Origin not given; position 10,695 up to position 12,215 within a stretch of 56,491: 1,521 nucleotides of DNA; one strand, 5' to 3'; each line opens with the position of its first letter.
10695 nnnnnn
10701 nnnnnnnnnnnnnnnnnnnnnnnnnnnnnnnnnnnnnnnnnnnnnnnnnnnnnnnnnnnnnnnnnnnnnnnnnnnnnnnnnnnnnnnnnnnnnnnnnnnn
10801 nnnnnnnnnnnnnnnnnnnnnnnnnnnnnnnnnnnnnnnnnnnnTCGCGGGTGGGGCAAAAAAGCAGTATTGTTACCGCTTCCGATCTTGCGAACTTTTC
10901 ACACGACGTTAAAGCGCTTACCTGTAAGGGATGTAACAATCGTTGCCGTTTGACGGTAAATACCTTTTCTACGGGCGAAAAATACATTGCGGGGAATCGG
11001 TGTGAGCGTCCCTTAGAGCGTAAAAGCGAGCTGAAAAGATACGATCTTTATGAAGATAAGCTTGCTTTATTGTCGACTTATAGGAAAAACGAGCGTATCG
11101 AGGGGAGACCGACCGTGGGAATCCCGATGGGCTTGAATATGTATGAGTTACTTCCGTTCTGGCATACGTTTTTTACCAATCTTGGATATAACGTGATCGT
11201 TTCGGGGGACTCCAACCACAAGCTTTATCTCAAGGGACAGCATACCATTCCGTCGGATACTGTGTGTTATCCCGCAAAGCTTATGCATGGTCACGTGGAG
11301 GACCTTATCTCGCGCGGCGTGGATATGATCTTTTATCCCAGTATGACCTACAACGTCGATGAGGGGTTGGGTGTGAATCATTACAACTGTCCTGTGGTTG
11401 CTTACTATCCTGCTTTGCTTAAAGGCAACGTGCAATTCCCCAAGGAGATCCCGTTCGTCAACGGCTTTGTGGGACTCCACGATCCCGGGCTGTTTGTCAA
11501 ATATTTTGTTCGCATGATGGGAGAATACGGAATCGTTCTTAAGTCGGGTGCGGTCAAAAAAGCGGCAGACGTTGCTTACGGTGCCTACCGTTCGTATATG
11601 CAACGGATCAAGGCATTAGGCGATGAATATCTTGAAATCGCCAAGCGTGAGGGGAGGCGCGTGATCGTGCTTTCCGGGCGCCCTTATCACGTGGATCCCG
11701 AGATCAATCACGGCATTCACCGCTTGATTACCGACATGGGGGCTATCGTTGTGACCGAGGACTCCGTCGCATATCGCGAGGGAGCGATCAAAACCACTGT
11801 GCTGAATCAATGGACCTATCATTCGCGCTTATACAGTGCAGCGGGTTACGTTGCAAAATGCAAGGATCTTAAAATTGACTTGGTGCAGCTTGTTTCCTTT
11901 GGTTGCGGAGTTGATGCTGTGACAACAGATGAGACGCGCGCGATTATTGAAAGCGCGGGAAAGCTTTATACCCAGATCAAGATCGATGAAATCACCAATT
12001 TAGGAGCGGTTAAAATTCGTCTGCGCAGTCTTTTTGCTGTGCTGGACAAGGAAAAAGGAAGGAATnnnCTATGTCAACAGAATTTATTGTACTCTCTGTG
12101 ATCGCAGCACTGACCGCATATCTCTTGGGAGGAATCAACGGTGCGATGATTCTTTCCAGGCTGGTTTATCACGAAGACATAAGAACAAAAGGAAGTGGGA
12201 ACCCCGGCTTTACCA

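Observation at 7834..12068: Split BCR/HAD-type radical enzyme: one HAD-like subunit plus an ATPase-ATPase-HAD fusion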

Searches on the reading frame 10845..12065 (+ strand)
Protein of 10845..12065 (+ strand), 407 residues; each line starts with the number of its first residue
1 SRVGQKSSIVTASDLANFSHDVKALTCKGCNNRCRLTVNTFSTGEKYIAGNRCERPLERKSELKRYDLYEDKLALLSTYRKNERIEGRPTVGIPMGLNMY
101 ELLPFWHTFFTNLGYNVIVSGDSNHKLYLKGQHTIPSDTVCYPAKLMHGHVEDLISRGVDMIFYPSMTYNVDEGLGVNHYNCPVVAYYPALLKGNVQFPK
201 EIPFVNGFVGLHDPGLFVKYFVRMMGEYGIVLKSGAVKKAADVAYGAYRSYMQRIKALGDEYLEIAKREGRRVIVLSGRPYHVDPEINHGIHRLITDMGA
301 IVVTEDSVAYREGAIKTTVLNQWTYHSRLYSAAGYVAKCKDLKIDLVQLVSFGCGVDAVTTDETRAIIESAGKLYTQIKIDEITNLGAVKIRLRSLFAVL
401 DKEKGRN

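Call 49: predict_structure(alignment_id=A2)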
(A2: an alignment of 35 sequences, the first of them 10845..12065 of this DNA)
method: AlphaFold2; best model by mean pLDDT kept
length: 407 residues; sequences in the alignment: 35
mean_pLDDT: 85.6   pTM: 0.84
mean pLDDT of the five models: 85.6, 82.8, 82.6, 82.2, 80.6
residues with pLDDT >= 90: 201; 70-90: 148; 50-70: 51; < 50: 7
segments of 3 or more residues with pLDDT < 50: 1-3, 405-407
pLDDT, mean of each block of 10 residues (from residue 1): 53 80 76 73 72 68 88 95 96 92 97 98 87 66 85 96 84 75 70 89 93 92 97 98 97 97 97 93 86 92 96 84 84 96 94 75 92 87 69 84 58
secondary structure, 60 per line:
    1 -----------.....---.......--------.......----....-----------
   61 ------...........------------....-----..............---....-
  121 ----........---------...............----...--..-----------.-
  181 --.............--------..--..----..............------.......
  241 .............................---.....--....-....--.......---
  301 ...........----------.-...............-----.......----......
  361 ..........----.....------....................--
elements in order: H12-16 E20-26 E35-41 E46-49 H68-77 E90-93 H99-112 E116-119 H125-132 H142-156 E161-163 H183-195 H214-227 H234-269 E273-277 H280-283 H285-288 H291-297 E301-304 H305-311 H324-338 E344-350 H355-370 E375-379 H386-405

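Call 53: fold_search(model_id=the predicted structure, library=pdb)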
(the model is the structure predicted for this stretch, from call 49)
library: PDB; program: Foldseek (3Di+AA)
matches with E <= 10: 1156; with E <= 0.001: 26
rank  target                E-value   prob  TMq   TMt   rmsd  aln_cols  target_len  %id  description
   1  7yyl_D                7.2e-07  1.00  0.45  0.44   8.4       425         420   10  nucleotide-free DCCP:DCCP-R complex (released 2022-12-28)
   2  7yyl_A                1.9e-06  1.00  0.47  0.45   7.4       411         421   12  nucleotide-free DCCP:DCCP-R complex (released 2022-12-28)
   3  7yzm_A                3.4e-06  1.00  0.49  0.48   7.7       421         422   12  MgADPNP-bound DCCP:DCCP-R complex (released 2022-12-28)
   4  3o3n_B                1.0e-05  1.00  0.43  0.46   9.1       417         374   11  (R)-2-hydroxyisocaproyl-CoA dehydratase in complex with its substrate (R)-2-hydroxyisocaproyl-CoA (released 2011-03-16)
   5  7yyl_B                1.6e-05  1.00  0.46  0.45   8.1       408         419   12  nucleotide-free DCCP:DCCP-R complex (released 2022-12-28)
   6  9gai_B                1.6e-05  1.00  0.38  0.39   9.9       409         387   10  3-methylbenzoyl-CoA reductase from Thauera chlorobenzoica (MbdONPQ) (released 2026-02-18)
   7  9g87_B                1.6e-05  1.00  0.39  0.41   9.6       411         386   11  3-methylbenzoyl-CoA reductase from Thauera chlorobenzoica (subunits MbdON ) (released 2026-02-04)
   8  8s2r_C                1.9e-05  1.00  0.39  0.38   9.9       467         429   11  BzdNO in partially coenzyme A - free state (released 2025-03-05)
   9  3o3m_B                2.4e-05  1.00  0.47  0.51   7.1       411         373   12  (R)-2-Hydroxyisocaproyl-CoA Dehydratase (released 2011-03-16)
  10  8s02_C                6.3e-05  1.00  0.40  0.38   9.8       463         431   11  BzdNO-benzoyl-CoA complex (released 2025-03-05)
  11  6svm_B                6.6e-05  0.92  0.20  0.14  21.6       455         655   11  Crystal structure of human GFAT-1 in complex with Glucose-6-Phosphate, L-Glu, and UDP-GalNAc (released 2020-01-15)
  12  8s02_B                8.7e-05  1.00  0.47  0.51   7.6       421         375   11  BzdNO-benzoyl-CoA complex (released 2025-03-05)
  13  3ooj_A                1.4e-04  0.57  0.17  0.13  20.4       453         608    9  C1A mutant of E. coli GlmS in complex with glucose-6P and glutamate (released 2011-10-19)
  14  3tbf_H                1.6e-04  0.85  0.18  0.20  18.4       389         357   10  C-terminal domain of glucosamine-fructose-6-phosphate aminotransferase from Francisella tularensis. (released 2011-08-24)
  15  6r4j_B                3.0e-04  0.80  0.20  0.14  21.8       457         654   10  Crystal structure of human GFAT-1 G451E in complex with UDP-GlcNAc (released 2020-01-15)
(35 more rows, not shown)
